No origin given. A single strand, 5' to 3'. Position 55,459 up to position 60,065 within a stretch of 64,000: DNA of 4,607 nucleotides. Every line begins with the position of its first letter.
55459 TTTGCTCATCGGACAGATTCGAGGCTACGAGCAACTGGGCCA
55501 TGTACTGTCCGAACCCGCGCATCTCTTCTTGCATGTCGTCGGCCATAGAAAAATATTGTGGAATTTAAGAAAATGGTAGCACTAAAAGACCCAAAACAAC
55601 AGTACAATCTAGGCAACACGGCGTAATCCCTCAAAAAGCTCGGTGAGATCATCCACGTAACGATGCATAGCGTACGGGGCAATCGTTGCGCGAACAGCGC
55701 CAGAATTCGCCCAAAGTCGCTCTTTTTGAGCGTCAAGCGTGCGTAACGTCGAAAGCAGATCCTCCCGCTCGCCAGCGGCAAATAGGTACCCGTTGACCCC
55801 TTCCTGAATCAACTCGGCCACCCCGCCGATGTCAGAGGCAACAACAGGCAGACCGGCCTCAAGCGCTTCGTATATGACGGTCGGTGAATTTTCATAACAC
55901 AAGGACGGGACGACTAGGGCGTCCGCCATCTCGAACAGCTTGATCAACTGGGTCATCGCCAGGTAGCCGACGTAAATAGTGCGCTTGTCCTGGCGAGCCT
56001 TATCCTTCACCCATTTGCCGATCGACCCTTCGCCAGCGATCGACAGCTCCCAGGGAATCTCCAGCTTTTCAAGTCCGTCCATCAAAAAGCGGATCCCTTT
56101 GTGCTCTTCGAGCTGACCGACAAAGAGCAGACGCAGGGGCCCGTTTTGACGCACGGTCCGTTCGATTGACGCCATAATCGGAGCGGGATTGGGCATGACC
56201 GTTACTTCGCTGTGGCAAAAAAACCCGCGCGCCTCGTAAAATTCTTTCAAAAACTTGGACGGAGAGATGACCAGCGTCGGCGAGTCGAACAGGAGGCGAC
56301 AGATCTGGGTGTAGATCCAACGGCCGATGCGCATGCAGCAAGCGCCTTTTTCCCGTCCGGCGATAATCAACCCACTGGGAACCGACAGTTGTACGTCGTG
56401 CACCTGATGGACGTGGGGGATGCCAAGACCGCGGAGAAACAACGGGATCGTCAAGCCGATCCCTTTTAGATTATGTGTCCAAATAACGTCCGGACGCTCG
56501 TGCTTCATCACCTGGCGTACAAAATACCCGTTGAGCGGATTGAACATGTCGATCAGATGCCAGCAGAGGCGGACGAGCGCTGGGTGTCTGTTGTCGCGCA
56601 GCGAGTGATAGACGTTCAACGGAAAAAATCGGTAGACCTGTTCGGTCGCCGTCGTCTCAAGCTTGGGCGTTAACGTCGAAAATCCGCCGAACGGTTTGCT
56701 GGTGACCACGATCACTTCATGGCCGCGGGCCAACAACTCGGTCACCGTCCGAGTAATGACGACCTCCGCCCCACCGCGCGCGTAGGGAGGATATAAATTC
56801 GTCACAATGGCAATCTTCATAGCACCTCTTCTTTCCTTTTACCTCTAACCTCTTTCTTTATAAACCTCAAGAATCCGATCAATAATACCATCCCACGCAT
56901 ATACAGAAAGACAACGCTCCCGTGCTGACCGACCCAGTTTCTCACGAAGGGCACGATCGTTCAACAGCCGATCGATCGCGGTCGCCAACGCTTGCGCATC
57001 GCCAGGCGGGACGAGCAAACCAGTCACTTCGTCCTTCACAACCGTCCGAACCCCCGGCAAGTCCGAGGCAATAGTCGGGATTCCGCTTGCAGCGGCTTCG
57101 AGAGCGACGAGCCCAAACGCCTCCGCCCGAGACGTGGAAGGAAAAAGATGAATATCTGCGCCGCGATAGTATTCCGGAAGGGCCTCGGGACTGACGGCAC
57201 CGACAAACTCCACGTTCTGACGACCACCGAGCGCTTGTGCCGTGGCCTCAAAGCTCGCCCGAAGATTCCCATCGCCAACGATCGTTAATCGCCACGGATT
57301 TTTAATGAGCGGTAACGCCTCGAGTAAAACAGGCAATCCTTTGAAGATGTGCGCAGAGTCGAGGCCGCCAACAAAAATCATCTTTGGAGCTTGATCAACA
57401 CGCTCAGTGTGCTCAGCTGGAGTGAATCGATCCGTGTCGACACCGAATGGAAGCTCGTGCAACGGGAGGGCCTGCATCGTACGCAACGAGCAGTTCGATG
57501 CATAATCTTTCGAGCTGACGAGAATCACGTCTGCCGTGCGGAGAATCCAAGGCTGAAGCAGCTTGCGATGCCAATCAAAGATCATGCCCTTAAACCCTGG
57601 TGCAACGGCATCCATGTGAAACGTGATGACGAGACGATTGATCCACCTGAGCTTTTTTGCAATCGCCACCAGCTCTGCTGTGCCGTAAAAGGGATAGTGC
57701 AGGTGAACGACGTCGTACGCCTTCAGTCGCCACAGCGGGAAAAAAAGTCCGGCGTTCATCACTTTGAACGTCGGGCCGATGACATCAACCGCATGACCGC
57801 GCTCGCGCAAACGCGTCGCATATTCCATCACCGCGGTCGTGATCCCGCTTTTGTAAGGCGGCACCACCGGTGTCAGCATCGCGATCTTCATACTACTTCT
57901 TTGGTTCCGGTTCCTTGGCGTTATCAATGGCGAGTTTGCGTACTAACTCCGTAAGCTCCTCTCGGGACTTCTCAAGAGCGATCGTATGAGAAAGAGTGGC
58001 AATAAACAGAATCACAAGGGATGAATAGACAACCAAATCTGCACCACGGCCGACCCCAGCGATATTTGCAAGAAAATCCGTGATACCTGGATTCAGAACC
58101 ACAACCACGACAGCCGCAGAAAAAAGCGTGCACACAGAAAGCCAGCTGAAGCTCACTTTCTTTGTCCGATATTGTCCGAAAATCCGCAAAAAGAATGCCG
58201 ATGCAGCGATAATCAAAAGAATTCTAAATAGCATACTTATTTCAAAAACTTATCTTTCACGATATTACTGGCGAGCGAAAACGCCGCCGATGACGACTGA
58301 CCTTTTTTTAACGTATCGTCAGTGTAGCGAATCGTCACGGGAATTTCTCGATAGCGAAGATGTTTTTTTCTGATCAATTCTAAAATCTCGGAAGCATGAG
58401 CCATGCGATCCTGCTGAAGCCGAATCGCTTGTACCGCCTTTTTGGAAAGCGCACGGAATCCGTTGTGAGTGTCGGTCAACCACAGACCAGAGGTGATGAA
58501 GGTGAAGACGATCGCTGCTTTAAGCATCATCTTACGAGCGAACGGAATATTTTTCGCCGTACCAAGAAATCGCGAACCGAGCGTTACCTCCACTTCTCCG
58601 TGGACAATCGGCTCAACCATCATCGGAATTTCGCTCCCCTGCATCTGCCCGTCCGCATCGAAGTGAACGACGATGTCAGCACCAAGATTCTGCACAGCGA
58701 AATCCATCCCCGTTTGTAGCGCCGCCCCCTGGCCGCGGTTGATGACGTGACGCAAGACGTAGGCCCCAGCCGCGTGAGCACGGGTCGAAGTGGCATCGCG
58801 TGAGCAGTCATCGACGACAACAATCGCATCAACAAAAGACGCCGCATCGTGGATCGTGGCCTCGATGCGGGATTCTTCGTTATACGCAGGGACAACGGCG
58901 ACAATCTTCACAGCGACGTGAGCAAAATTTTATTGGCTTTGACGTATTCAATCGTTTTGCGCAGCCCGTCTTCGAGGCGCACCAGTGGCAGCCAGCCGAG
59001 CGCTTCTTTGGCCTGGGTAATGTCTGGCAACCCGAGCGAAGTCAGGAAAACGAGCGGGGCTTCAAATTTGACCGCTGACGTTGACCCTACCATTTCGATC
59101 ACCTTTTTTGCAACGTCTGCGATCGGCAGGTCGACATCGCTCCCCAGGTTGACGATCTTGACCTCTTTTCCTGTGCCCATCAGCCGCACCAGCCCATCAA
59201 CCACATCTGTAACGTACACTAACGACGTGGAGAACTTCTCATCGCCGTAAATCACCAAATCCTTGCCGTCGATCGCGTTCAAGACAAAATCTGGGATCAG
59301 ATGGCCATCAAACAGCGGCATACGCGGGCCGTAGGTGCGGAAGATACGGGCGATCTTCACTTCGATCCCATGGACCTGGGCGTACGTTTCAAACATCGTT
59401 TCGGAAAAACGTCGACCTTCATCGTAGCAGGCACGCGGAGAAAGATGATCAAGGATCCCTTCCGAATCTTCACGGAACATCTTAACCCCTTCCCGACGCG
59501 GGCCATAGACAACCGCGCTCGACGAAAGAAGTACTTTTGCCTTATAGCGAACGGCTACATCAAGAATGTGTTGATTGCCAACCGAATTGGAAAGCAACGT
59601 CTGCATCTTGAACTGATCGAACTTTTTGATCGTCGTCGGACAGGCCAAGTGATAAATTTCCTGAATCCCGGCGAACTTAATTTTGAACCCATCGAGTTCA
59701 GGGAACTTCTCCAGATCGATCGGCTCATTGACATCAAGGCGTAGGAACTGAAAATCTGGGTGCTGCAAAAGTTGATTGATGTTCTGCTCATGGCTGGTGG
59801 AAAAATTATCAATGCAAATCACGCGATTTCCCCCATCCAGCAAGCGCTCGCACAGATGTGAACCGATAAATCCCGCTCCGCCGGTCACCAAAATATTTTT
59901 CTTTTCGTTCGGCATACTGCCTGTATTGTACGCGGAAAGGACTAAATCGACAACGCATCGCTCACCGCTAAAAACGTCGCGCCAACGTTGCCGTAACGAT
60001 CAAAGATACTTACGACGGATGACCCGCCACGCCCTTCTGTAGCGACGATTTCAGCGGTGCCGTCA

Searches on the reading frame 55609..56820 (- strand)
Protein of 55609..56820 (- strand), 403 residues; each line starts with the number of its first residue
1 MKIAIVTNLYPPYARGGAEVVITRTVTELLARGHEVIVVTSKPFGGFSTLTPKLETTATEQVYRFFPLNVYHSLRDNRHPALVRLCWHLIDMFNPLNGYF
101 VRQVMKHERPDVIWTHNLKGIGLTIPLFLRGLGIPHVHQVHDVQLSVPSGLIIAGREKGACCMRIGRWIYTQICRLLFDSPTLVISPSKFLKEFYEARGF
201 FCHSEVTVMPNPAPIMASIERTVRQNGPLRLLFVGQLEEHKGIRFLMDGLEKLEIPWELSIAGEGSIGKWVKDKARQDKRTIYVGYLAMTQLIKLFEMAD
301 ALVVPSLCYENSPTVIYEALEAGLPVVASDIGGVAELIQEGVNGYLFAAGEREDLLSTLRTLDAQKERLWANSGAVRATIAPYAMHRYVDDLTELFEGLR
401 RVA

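Call 92: search_protein_families(library=pfam, proteins=[window:55609-56820:-], max_evalue=0.0001)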
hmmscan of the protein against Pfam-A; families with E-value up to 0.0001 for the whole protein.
window:55609-56820:- (403 aa): 4 families
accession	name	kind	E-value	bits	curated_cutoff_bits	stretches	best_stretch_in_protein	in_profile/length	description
PF13692.12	Glyco_trans_1_4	-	6.5e-27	95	27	1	230-362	3-139/142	Glycosyl transferases group 1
PF00534.26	Glycos_transf_1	-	8.1e-26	91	26.4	1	223-361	10-154/172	Glycosyl transferases group 1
PF13579.12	Glyco_trans_4_4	-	2.7e-17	64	29.7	1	16-211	1-157/158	Glycosyl transferase 4-like domain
PF13439.12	Glyco_transf_4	-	1.9e-16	61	28.5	1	16-212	2-165/170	Glycosyltransferase Family 4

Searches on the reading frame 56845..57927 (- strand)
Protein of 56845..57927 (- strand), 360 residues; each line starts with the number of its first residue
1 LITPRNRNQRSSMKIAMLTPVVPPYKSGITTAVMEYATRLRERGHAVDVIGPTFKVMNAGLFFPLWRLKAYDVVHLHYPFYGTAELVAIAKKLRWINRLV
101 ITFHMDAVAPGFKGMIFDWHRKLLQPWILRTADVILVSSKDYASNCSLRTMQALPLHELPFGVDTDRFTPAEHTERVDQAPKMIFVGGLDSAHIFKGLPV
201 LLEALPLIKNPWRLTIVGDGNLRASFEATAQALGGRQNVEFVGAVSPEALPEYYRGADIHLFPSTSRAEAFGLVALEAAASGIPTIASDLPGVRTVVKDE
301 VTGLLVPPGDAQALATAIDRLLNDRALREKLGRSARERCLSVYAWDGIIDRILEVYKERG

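Call 92: search_protein_families(library=pfam, proteins=[window:56845-57927:-], max_evalue=0.0001)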
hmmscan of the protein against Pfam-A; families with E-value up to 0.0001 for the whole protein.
window:56845-57927:- (360 aa): 6 families
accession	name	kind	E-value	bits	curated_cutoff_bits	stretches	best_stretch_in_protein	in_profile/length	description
PF00534.26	Glycos_transf_1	-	5.4e-42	143.7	26.4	1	177-338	12-172/172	Glycosyl transferases group 1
PF13692.12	Glyco_trans_1_4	-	6.5e-37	127.4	27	1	181-324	2-142/142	Glycosyl transferases group 1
PF13524.12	Glyco_trans_1_2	-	8.5e-13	48.9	25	1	211-353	14-143/144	Glycosyl transferase-like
PF20706.3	GT4-conflict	-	1.1e-12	48.1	26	1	150-350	168-383/385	Family 4 Glycosyltransferase in conflict systems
PF13439.12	Glyco_transf_4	-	1.6e-12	48.3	28.5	1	28-167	3-170/170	Glycosyltransferase Family 4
PF13579.12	Glyco_trans_4_4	-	3.1e-12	47.5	29.7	1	64-155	65-151/158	Glycosyl transferase 4-like domain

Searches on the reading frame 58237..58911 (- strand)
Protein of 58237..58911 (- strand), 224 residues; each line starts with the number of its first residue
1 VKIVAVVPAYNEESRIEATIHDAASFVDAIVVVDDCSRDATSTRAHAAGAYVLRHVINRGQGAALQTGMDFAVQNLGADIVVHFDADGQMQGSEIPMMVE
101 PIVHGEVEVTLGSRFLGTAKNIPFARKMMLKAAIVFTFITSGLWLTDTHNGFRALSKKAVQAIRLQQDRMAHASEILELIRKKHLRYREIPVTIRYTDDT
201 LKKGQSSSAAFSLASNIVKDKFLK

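Call 92: search_protein_families(library=pfam, proteins=[window:58237-58911:-], max_evalue=0.0001)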
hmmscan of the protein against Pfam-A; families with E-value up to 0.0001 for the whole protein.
window:58237-58911:- (224 aa): 1 family
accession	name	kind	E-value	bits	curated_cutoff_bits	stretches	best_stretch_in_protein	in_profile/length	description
PF00535.33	Glycos_transf_2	-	2.1e-20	73.8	23.3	1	6-161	3-165/168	Glycosyl transferase family 2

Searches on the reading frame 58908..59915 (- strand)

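Call 92: search_protein_families(library=pfam, proteins=[window:58908-59915:-], max_evalue=0.0001)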
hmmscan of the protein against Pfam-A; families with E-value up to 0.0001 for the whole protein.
window:58908-59915:- (335 aa): 7 families
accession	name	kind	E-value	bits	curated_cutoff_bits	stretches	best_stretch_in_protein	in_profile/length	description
PF01370.27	Epimerase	-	4.5e-40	138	20.9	1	8-258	1-240/240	NAD dependent epimerase/dehydratase family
PF16363.11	GDP_Man_Dehyd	-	1.7e-35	123.5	27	1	9-321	1-332/332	GDP-mannose 4,6 dehydratase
PF01073.25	3Beta_HSD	-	1.7e-10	40.8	22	1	9-240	1-223/280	3-beta hydroxysteroid dehydrogenase/isomerase family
PF02719.21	Polysacc_synt_2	-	8.6e-09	35.4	20.2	1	8-131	1-127/293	Polysaccharide biosynthesis protein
PF07993.18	NAD_binding_4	-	2.1e-06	27.5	20.1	0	10-34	1-28/258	Male sterility protein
PF00106.31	adh_short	-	2.4e-05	24.4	26.6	1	6-70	1-66/195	short chain dehydrogenase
PF08659.16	KR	-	3.8e-05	24.1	22.6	1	8-140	3-144/180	KR domain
